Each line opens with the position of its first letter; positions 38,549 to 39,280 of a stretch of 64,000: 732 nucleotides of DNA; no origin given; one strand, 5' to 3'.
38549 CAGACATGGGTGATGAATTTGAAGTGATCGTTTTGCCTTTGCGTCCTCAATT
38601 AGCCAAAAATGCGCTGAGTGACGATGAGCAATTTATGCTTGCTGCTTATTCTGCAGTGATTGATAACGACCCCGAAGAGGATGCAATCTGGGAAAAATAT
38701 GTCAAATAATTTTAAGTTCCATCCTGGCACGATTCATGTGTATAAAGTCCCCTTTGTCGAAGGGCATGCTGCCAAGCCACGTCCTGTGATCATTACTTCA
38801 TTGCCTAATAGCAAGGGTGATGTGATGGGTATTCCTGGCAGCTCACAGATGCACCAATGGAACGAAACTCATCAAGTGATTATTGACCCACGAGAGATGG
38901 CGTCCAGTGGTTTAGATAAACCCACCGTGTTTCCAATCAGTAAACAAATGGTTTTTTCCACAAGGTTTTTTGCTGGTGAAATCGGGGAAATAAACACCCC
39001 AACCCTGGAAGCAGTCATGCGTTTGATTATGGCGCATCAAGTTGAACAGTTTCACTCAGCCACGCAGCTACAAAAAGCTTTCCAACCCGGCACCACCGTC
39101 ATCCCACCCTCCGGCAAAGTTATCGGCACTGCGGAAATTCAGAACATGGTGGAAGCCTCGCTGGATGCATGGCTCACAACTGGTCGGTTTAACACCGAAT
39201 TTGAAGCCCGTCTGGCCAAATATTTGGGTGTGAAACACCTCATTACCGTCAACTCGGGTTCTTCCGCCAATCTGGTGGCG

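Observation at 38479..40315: PemK/MazF-type toxin domain fused in frame to the sugar dehydrase RfbH, with its own upstream antitoxin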

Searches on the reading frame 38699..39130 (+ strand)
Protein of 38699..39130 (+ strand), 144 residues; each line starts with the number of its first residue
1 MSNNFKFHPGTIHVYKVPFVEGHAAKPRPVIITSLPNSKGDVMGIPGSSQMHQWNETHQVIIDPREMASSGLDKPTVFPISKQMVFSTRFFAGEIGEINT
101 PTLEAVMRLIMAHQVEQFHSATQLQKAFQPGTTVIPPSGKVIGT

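Call 12: find_related_loci(query=A1, collection=genome_contigs, flank=6000)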
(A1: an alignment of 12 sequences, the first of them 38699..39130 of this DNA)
Query A1 (144 aa) in genome_contigs; peptide patterns used: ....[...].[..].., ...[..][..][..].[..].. (x = any residue, [..] = any of these).
48 stretches matched a pattern; 15 encode a relative of the query (tblastn E <= 1e-3); 15 distinct loci.
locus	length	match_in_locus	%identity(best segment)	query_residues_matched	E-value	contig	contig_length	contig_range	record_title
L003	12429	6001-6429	90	1-143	3e-87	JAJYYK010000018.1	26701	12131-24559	MAG: Proteobacteria bacterium isolate FK4.bin111 NODE_1792_length_26701_cov_5.156506, whole genome shotgun sequence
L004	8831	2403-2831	69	1-143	2e-67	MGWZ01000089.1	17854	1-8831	MAG: Gallionellales bacterium RIFCSPLOWO2_02_FULL_57_47 rifcsplowo2_02_scaffold_4092, whole genome shotgun sequence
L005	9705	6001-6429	66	1-143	7e-64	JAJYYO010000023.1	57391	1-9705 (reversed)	MAG: Proteobacteria bacterium isolate FK4.bin2 NODE_499_length_57391_cov_10.140856, whole genome shotgun sequence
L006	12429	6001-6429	65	1-143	2e-63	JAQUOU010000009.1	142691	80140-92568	MAG: Methylobacter sp. isolate STD1_208 NODE_215_length_142691_cov_17.383905_Sandtown_D1, whole genome shotgun sequence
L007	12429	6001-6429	62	1-143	4e-62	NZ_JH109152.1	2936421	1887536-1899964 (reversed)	Methylobacter tundripaludum SV96 Mettuscaffold_1, whole genome shotgun sequence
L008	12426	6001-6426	62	1-142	2e-61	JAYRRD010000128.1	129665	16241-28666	MAG: Rhodoferax sp. isolate XM1_ASGE3bin.20 k141_559097, whole genome shotgun sequence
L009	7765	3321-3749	63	1-143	3e-60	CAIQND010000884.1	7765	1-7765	MAG: uncultured Methylococcaceae bacterium isolate LinL3_bin-0689 genome assembly, contig: bin-0689:884/947, whole genom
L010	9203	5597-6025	62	1-143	4e-59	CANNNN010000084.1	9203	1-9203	MAG: Methylococcaceae bacterium isolate ZH-Oct18-35 genome assembly, contig: ZH-Oct18-C8045, whole genome shotgun sequen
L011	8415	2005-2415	62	7-143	5e-58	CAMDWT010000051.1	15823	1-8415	MAG: Crenothrix polyspora isolate TrH-25oct19-183 genome assembly, contig: TrH-25oct19-C7235, whole genome shotgun seque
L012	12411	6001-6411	61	7-143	3e-57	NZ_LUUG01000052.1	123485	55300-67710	Methylomonas methanica strain R-45363 contig_22_(1..123485), whole genome shotgun sequence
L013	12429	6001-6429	62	1-143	8e-59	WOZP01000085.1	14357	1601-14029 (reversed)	MAG: Rugosibacter sp. isolate WOFB27 NODE_1683_length_14357_cov_19.020696, whole genome shotgun sequence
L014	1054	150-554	59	9-143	3e-58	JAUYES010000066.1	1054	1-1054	MAG: Holophaga sp. isolate C21_concoct.bin.29_sub C21_k141_226573, whole genome shotgun sequence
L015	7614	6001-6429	56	2-144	9e-55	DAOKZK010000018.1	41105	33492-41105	MAG TPA_asm: Candidatus Macondimonas sp. isolate AMR_MDS_0048 NODE_565_length_41105_cov_41.974421, whole genome shotgun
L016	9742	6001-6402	53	9-142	2e-45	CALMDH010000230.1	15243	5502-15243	MAG TPA_asm: uncultured Gammaproteobacteria bacterium isolate SRR8859111_bin.159_CONCOCT_v1.1_MAG genome assembly, conti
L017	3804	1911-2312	51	9-142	3e-43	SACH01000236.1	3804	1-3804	MAG: Gammaproteobacteria bacterium isolate INTA.CYC.166 contig-100_23200, whole genome shotgun sequence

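Call 38: predict_structure(alignment_id=A1)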
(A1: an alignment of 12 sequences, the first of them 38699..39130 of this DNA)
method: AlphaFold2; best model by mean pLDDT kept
length: 144 residues; sequences in the alignment: 12
mean_pLDDT: 84.7   pTM: 0.73
mean pLDDT of the five models: 84.7, 84.2, 83.7, 77.8, 56.2
residues with pLDDT >= 90: 80; 70-90: 41; 50-70: 19; < 50: 4
segments of 3 or more residues with pLDDT < 50: 1-3
pLDDT, mean of each block of 10 residues (from residue 1): 70 79 72 95 92 85 92 91 92 94 96 90 69 76 65
secondary structure, 60 per line:
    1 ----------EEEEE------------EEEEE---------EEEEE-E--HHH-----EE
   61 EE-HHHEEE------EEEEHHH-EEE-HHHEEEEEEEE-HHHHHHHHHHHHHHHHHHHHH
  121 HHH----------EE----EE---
elements in order: E11-15 E28-32 E42-46 E59-62 E67-69 E76-79 E84-86 E91-98 H100-123
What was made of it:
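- On PemK/MazF toxin family (PF02452): The AF2 model has pLDDT 84.7 (call 38).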

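Call 43: fold_search(model_id=the predicted structure, library=pdb)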
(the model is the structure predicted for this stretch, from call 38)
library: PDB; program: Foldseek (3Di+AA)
matches with E <= 10: 777; with E <= 0.001: 79
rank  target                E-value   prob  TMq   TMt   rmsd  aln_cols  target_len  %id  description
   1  6kys_A                1.5e-06  1.00  0.61  0.73   4.0       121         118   16  The structure of the M. tb toxin MazF-mt1 (released 2020-08-05)
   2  5hkc_B                1.6e-06  1.00  0.66  0.83   2.0       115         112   14  Crystal structure of M. tuberculosis MazF-mt3 T52D-F62D mutant in complex with 8-mer RNA (released 2017-01-18)
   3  4mdx_A                2.1e-06  1.00  0.62  0.76   3.8       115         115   12  Crystal structure of Bacillus subtilis MazF in complex with RNA (released 2013-10-23)
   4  6l29_B                2.2e-06  1.00  0.63  0.74   3.9       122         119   15  The structure of the MazF-mt1 mutant (released 2020-08-05)
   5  1ne8                  2.3e-06  1.00  0.62  0.76   3.8       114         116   13  YDCE protein from Bacillus subtilis (released 2003-01-14)
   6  4of1_A                2.9e-06  1.00  0.62  0.76   3.9       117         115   14  crystal structure of toxin from staphylococcus aureus Mu50 (released 2015-01-14)
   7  9g48_A                3.0e-06  1.00  0.62  0.75   3.7       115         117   15  Staphylococcus aureus MazF in complex with Nanobody 6 (released 2024-07-24)
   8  6kys_B                3.4e-06  1.00  0.60  0.69   4.2       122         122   16  The structure of the M. tb toxin MazF-mt1 (released 2020-08-05)
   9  6l29_A                3.6e-06  1.00  0.62  0.73   3.5       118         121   16  The structure of the MazF-mt1 mutant (released 2020-08-05)
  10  4hke_A                3.8e-06  1.00  0.60  0.71   6.4       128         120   13  Crystal Structure of MoxT of Bacillus anthracis (released 2013-11-13)
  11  9g7k_E                4.2e-06  1.00  0.60  0.72   3.9       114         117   14  Staphylococcus aureus MazF in complex with Nanobody 12 (released 2024-07-31)
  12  5hk3_A                4.5e-06  1.00  0.60  0.75   3.8       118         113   14  Crystal structure of M. tuberculosis MazF-mt3 T52D-F62D mutant in complex with DNA (released 2017-01-18)
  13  4mzp_B                4.5e-06  1.00  0.61  0.75   3.7       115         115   15  MazF from S. aureus crystal form III, C2221, 2.7 A (released 2014-05-21)
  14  4mzp_C                5.0e-06  1.00  0.60  0.75   3.9       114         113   14  MazF from S. aureus crystal form III, C2221, 2.7 A (released 2014-05-21)
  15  5hkc_A                6.6e-06  1.00  0.61  0.75   3.8       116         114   14  Crystal structure of M. tuberculosis MazF-mt3 T52D-F62D mutant in complex with 8-mer RNA (released 2017-01-18)
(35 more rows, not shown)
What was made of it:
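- On PemK/MazF toxin family (PF02452): The top 50 Foldseek PDB hits are all MazF, with E 1.5e-6 to 8e-5, target TM 0.61-0.83 (mostly 0.7-0.83) and about 115 aligned columns (call 43).
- Closest known: MazEF / PemIK. Same: MazF fold, by Foldseek (call 43).
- The top 50 PDB matches are all MazF (call 43).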

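Call 58: search_protein_families(library=pfam, proteins=[L007:249-1751:+, L007:1688-2842:+, L007:2853-3812:+, L007:3809-4576:+, L007:4540-5649:+, L007:7624-8496:+, L007:8499-9521:+, L007:9500-10846:+, L007:10843-11823:+], max_evalue=0.0001)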
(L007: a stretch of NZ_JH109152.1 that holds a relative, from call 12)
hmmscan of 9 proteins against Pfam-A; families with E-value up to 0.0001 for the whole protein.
L007:249-1751:+ (500 aa): 5 families
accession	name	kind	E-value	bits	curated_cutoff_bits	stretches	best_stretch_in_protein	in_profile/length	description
PF01050.24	MannoseP_isomer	-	2.8e-51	173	23.6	1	384-495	5-116/116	Mannose-6-phosphate isomerase C-terminal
PF00483.29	NTP_transferase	-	3e-46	158.4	21.2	1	38-316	2-243/245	Nucleotidyl transferase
PF22640.1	ManC_GMP_beta-helix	-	3.6e-13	49.6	27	1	323-376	1-54/55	MannoseP isomerase/GMP-like beta-helix domain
PF07883.17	Cupin_2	-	3.1e-11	43.2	27.2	1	413-479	4-69/70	Cupin domain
PF12804.13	NTP_transf_3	-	2.4e-05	25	27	1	38-133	1-82/160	MobA-like NTP transferase domain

L007:1688-2842:+ (384 aa): 3 families
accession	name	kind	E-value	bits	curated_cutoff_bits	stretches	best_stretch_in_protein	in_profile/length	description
PF16363.11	GDP_Man_Dehyd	-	8.5e-159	528.8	27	1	29-358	1-332/332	GDP-mannose 4,6 dehydratase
PF01370.27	Epimerase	-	3.9e-76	256.1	20.9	1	28-275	1-240/240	NAD dependent epimerase/dehydratase family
PF04321.23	RmlD_sub_bind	-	1.6e-05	24.6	27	1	29-185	4-130/287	RmlD substrate binding domain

L007:2853-3812:+ (319 aa): 4 families
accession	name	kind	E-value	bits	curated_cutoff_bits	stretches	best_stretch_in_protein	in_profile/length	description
PF01370.27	Epimerase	-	2.1e-64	217.7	20.9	1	7-235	1-239/240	NAD dependent epimerase/dehydratase family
PF16363.11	GDP_Man_Dehyd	-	8e-16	58.8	27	1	40-308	59-330/332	GDP-mannose 4,6 dehydratase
PF04321.23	RmlD_sub_bind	-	3.2e-07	30.1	27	1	6-124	2-117/287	RmlD substrate binding domain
PF02719.21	Polysacc_synt_2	-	4.7e-05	23.2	20.2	1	5-106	24-126/293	Polysaccharide biosynthesis protein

L007:3809-4576:+ (255 aa): 2 families
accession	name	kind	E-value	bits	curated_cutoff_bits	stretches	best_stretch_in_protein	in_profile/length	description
PF00483.29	NTP_transferase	-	7.4e-21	75.3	21.2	1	2-205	1-195/245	Nucleotidyl transferase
PF12804.13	NTP_transf_3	-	3.8e-08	34.1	27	1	3-56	1-49/160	MobA-like NTP transferase domain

L007:4540-5649:+ (369 aa): 4 families
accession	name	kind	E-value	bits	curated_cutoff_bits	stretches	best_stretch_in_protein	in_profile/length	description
PF16363.11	GDP_Man_Dehyd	-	4e-35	122.3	27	1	23-337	1-330/332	GDP-mannose 4,6 dehydratase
PF01370.27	Epimerase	-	3.3e-29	102.4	20.9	1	22-259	1-228/240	NAD dependent epimerase/dehydratase family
PF02719.21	Polysacc_synt_2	-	2e-15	57.2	20.2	1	66-247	53-208/293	Polysaccharide biosynthesis protein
PF04321.23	RmlD_sub_bind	-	5.5e-07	29.4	27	1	22-175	3-133/287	RmlD substrate binding domain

L007:7624-8496:+ (290 aa): 4 families
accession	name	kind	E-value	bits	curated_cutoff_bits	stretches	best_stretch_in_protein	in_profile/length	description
PF01370.27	Epimerase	-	4.1e-34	118.5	20.9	1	5-212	2-233/240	NAD dependent epimerase/dehydratase family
PF16363.11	GDP_Man_Dehyd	-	1.5e-14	54.6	27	2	5-42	1-40/332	GDP-mannose 4,6 dehydratase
PF05368.20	NmrA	-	1.4e-05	25.3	27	1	2-35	3-36/298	NmrA-like family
PF07993.18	NAD_binding_4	-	4.6e-05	23.1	20.1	0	6-37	1-35/258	Male sterility protein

L007:8499-9521:+ (340 aa): 7 families
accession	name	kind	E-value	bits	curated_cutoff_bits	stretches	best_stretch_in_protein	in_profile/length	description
PF16363.11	GDP_Man_Dehyd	-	2.1e-50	172.5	27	1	4-332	1-332/332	GDP-mannose 4,6 dehydratase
PF01370.27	Epimerase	-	3.1e-46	158.2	20.9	1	4-267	2-240/240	NAD dependent epimerase/dehydratase family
PF01073.25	3Beta_HSD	-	9.1e-15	54.9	22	1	4-197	1-184/280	3-beta hydroxysteroid dehydrogenase/isomerase family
PF04321.23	RmlD_sub_bind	-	3.7e-13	49.6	27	1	1-197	1-154/287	RmlD substrate binding domain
PF07993.18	NAD_binding_4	-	2.5e-12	46.9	20.1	1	74-202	90-210/258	Male sterility protein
PF02719.21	Polysacc_synt_2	-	3.5e-10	40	20.2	1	3-127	1-131/293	Polysaccharide biosynthesis protein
PF08659.16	KR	-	5.9e-09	36.5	22.6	1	4-138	4-151/180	KR domain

L007:9500-10846:+ (448 aa): 2 families
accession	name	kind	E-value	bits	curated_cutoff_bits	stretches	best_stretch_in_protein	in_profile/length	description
PF01943.22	Polysacc_synt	-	1.4e-18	67.7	28.2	1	32-288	14-255/274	Polysaccharide biosynthesis protein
PF01554.23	MatE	-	5.5e-08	33.1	24.9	1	249-403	4-160/161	MatE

L007:10843-11823:+ (326 aa): 3 families
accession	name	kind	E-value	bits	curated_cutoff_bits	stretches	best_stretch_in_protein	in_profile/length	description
PF00535.33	Glycos_transf_2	-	3e-28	99.3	23.3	1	12-172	1-161/168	Glycosyl transferase family 2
PF13641.12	Glyco_tranf_2_3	-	7.6e-12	46.2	27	1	9-124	1-121/230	Glycosyltransferase like family 2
PF13704.12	Glyco_tranf_2_4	-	2.5e-05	25.1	27.5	1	19-76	2-53/98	Glycosyl transferase family 2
